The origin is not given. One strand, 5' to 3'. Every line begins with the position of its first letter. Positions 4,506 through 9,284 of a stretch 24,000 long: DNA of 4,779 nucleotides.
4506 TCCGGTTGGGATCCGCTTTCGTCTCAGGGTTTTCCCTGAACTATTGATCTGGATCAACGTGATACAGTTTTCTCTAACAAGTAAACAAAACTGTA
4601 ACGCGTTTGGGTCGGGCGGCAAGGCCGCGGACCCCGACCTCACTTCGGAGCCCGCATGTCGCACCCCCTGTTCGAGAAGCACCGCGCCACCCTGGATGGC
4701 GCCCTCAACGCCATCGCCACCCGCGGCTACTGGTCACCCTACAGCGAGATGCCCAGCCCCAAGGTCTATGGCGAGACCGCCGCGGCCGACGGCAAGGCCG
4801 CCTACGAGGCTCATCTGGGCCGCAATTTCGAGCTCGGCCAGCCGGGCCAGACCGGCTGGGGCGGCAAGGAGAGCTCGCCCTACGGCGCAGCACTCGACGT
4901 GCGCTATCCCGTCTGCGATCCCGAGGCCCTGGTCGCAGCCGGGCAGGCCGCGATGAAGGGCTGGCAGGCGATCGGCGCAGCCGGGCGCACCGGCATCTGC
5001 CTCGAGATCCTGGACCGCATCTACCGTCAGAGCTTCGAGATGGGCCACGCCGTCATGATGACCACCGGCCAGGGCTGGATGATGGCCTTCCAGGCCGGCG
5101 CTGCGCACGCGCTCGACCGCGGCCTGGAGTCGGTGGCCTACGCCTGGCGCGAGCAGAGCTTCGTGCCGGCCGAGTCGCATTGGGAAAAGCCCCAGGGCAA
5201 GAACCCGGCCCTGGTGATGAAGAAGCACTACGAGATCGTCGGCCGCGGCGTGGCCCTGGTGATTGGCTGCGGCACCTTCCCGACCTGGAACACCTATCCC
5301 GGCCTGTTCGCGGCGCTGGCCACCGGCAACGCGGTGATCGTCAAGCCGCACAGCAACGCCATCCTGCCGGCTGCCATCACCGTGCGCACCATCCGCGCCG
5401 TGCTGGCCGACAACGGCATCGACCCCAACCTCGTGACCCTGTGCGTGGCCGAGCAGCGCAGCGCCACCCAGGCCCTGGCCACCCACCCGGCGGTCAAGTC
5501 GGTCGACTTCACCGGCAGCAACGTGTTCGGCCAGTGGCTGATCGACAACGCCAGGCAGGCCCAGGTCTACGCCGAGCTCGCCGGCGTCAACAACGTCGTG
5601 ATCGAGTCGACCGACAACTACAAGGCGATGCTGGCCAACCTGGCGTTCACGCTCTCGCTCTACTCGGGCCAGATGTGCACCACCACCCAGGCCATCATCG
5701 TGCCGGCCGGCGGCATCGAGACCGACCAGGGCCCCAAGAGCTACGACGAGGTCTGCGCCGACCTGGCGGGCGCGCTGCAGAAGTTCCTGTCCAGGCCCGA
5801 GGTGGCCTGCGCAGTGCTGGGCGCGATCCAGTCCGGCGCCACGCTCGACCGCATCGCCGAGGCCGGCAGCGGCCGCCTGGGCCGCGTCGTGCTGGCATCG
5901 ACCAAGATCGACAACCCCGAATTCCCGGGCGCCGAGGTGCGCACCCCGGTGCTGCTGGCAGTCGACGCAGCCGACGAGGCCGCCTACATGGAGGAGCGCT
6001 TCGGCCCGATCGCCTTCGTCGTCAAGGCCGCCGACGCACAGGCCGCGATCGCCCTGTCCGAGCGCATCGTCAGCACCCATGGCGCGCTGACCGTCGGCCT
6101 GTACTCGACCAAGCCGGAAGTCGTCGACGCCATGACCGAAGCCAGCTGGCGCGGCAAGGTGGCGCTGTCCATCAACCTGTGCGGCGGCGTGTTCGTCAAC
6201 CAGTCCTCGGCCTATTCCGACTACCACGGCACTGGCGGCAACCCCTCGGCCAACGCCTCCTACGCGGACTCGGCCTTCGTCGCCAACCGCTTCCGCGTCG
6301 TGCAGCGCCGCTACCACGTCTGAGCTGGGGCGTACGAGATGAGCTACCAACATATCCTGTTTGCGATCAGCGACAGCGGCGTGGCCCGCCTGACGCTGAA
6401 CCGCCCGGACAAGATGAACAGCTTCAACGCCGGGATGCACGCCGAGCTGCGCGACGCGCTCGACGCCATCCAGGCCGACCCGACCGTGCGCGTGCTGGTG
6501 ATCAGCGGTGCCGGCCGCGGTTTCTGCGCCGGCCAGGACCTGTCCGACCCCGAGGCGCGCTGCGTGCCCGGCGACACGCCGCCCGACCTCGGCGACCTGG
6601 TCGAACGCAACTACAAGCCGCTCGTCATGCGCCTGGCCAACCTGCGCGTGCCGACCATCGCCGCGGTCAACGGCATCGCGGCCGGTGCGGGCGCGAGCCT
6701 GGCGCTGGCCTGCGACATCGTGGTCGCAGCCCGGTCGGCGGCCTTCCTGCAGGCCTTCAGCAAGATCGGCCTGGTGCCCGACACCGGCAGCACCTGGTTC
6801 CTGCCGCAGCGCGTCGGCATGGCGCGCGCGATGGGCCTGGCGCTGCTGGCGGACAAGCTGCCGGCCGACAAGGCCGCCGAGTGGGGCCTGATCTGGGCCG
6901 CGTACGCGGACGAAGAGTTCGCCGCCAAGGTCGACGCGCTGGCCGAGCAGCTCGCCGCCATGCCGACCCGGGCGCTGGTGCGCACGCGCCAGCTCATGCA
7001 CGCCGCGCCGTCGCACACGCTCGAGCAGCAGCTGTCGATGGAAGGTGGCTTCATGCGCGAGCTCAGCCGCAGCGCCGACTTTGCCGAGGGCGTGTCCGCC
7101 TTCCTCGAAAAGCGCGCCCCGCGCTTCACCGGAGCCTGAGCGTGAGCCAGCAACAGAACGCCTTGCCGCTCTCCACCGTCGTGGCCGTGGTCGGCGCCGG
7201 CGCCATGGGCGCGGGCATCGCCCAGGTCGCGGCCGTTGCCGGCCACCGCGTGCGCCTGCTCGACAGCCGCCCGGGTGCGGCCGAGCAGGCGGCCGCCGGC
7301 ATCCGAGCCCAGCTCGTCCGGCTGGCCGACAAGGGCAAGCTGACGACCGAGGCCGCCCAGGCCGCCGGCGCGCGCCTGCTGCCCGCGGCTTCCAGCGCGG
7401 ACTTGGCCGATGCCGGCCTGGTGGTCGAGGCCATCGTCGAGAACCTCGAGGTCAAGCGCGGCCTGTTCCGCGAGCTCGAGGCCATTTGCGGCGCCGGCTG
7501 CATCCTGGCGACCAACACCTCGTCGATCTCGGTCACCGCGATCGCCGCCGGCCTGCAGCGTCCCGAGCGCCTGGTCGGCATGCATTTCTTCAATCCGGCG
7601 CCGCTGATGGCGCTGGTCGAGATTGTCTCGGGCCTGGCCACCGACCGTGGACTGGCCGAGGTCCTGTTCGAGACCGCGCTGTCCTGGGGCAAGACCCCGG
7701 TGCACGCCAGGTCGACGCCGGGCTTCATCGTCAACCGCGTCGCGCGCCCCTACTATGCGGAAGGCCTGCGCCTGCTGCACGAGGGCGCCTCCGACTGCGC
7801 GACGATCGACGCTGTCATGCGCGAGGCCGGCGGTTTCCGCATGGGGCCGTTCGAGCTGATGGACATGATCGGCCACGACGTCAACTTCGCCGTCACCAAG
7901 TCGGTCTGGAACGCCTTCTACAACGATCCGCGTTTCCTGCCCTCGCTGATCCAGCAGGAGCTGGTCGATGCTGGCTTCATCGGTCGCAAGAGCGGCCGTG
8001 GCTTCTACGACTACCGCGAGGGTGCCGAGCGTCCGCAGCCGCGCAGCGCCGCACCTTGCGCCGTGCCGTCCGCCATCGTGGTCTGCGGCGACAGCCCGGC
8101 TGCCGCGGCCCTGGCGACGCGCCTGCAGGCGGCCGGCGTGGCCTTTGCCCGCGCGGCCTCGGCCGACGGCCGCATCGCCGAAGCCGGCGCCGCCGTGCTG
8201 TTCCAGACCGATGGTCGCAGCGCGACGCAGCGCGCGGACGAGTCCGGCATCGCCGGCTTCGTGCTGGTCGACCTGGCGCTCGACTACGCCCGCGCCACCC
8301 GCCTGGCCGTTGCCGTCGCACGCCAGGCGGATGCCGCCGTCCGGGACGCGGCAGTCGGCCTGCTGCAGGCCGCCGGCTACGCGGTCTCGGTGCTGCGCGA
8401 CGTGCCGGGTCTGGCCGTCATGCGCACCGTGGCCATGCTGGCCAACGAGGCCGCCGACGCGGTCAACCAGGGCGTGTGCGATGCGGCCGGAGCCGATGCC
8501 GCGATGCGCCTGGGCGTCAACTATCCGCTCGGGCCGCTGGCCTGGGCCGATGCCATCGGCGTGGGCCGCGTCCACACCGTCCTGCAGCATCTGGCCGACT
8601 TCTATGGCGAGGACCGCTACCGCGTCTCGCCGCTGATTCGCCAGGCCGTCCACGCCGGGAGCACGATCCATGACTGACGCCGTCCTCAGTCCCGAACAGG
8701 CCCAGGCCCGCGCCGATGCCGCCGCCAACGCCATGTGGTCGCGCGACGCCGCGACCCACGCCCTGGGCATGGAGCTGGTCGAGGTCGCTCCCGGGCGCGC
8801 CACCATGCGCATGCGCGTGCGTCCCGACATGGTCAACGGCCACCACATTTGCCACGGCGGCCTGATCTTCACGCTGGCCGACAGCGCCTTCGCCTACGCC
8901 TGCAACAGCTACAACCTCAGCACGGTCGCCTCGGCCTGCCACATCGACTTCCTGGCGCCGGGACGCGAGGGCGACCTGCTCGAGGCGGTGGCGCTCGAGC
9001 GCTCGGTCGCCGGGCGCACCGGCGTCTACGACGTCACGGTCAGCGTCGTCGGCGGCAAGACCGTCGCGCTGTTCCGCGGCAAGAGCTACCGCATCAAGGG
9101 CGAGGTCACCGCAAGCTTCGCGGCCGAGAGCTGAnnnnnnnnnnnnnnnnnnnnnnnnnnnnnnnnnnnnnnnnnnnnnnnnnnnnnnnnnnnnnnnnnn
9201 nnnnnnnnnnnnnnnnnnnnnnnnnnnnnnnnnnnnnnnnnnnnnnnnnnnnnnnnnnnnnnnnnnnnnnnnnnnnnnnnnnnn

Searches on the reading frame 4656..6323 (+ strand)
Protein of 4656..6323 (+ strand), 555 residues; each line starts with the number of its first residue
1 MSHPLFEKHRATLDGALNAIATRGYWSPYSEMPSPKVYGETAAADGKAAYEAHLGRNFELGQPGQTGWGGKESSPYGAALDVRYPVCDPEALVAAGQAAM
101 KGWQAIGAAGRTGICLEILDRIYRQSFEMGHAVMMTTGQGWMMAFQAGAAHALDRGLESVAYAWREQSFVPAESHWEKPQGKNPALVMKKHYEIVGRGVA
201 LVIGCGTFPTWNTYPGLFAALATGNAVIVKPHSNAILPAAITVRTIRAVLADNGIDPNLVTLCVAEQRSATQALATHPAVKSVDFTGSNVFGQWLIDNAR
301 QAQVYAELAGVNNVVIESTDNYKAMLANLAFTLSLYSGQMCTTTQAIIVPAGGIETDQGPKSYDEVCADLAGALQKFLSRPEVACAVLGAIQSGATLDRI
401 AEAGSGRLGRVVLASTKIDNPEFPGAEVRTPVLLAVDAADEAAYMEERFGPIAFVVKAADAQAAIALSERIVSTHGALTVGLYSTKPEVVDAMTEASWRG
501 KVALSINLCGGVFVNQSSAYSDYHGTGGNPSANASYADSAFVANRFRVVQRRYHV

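Call 10: search_protein_families(library=ncbifam, proteins=[window:4656-6323:+])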
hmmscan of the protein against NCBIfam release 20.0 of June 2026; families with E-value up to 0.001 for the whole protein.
window:4656-6323:+ (555 aa): 42 families (the best 25 are shown)
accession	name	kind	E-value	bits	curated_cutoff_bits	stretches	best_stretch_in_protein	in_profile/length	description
TIGR02288.1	PaaN_2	equivalog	5.9e-271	899.5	578.75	1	3-555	2-551/551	phenylacetic acid degradation protein PaaN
NF002852.0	PRK03137.1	subfamily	1.5e-22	80.1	648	1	92-496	78-461/514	L-glutamate gamma-semialdehyde dehydrogenase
TIGR01237.1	D1pyr5carbox2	equivalog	4.6e-21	75.2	659.65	1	91-513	73-475/511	L-glutamate gamma-semialdehyde dehydrogenase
NF050084.1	pip_6_carb_DH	equivalog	6.9e-20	71.4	730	1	188-471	111-387/475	L-piperidine-6-carboxylate dehydrogenase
NF006992.0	PRK09457.1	subfamily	1.4e-19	70.2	514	1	91-537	41-458/487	succinylglutamate-semialdehyde dehydrogenase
NF008869.0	PRK11904.1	equivalog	5.3e-19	67.6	747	1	93-528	592-1007/1042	bifunctional proline dehydrogenase/L-glutamate gamma-semialdehyde dehydrogenase PutA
NF052305.1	DioxValDhHalo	equivalog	8e-18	64.6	750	1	88-469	44-406/483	2,5-dioxovalerate dehydrogenase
NF045736.1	PaDhStyDRhodo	equivalog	1.7e-17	63.2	800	1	217-470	164-406/479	phenylacetaldehyde dehydrogenase StyD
TIGR04284.1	aldehy_Rv0768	hypoth_equivalog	2.8e-17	62.9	775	1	173-527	116-457/480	aldehyde dehydrogenase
TIGR03240.1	arg_catab_astD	equivalog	3.1e-17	62.5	579.3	1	91-537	39-456/484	succinylglutamate-semialdehyde dehydrogenase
NF040869.1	G3PDH_Arch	equivalog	3.1e-17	62.4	780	1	198-469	160-418/502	NADP-dependent glyceraldehyde-3-phosphate dehydrogenase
NF010000.0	PRK13473.1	subfamily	3.4e-17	62.2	615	1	90-468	42-399/475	aminobutyraldehyde dehydrogenase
NF040648.1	lactal_redase_Meth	equivalog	5.1e-17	62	650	1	207-349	140-282/463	lactaldehyde dehydrogenase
NF006916.0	PRK09407.1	equivalog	2.7e-16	59.3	521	1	90-469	56-417/526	succinic semialdehyde dehydrogenase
NF042993.1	AlphKGSA_gudD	equivalog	6.4e-16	58.2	770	1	90-468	45-405/481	alpha-ketoglutaric semialdehyde dehydrogenase GucD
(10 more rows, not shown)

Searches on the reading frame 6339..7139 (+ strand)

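Call 10: search_protein_families(library=ncbifam, proteins=[window:6339-7139:+])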
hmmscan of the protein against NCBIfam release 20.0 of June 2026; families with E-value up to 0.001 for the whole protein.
window:6339-7139:+ (266 aa): 73 families (the best 25 are shown)
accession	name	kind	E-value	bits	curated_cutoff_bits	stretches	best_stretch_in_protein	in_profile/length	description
TIGR02280.1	PaaB1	equivalog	8.2e-111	369.6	345.15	1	7-265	2-255/256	2-(1,2-epoxy-1,2-dihydrophenyl)acetyl-CoA isomerase PaaG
NF004635.0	PRK05981.1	equivalog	5.8e-81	271.9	351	1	1-265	1-265/266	enoyl-CoA hydratase/isomerase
NF004857.0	PRK06210.1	equivalog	3.9e-60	203.6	341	1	2-265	6-274/275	enoyl-CoA hydratase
NF046063.1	oxepin_alt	equivalog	3.9e-58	196.9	300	1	13-262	8-254/254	oxepin-CoA hydrolase, alternative type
NF006699.0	PRK09245.1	subfamily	7.4e-58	195.9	354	1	11-265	9-265/266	crotonase/enoyl-CoA hydratase family protein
NF006109.0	PRK08260.1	subfamily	1.2e-56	192.2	320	1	1-265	1-277/296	enoyl-CoA hydratase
NF005700.0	PRK07511.1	subfamily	1.8e-55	188.3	274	1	14-264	12-259/260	enoyl-CoA hydratase family protein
NF004525.0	PRK05870.1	equivalog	1e-53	182.8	285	1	4-255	3-246/249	enoyl-CoA hydratase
NF051848.1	EnCoAHydtEchA19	equivalog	2.2e-51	174.9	400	1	15-265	10-257/258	enoyl-CoA hydratase EchA19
NF005804.0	PRK07659.1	equivalog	7.3e-51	173.1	311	1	11-265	12-259/260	enoyl-CoA hydratase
NF004725.0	PRK06072.1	equivalog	1.4e-50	172.3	293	1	13-265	8-247/248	enoyl-CoA hydratase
NF006107.0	PRK08258.1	equivalog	1.9e-50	171.7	330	1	4-265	17-276/277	enoyl-CoA hydratase family protein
NF050134.1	TdecoylIsomFabM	equivalog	1.1e-49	169.2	400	1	3-265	1-260/261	trans-2-decenoyl-ACP isomerase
NF006007.0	PRK08138.1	subfamily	1e-48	166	355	1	5-265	8-260/261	enoyl-CoA hydratase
NF042430.2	EnCoAhydt_DpgD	equivalog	4.7e-48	163.9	400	1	14-265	6-257/258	enoyl-CoA-hydratase DpgD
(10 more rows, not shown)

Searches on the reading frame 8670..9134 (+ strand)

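Call 10: search_protein_families(library=ncbifam, proteins=[window:8670-9134:+])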
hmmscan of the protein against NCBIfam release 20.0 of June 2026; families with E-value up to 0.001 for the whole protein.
window:8670-9134:+ (154 aa): 3 families
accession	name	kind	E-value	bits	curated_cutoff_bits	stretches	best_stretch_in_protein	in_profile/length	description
TIGR02286.1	PaaD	equivalog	1.7e-49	166.8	118.9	1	30-142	2-114/114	hydroxyphenylacetyl-CoA thioesterase PaaI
TIGR00369.1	unchar_dom_1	domain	1.2e-22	80.2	36.6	1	29-140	3-116/117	hotdog fold thioesterase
NF008675.0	PRK11688.1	equivalog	0.00018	21.3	107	1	28-81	25-80/156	thioesterase family protein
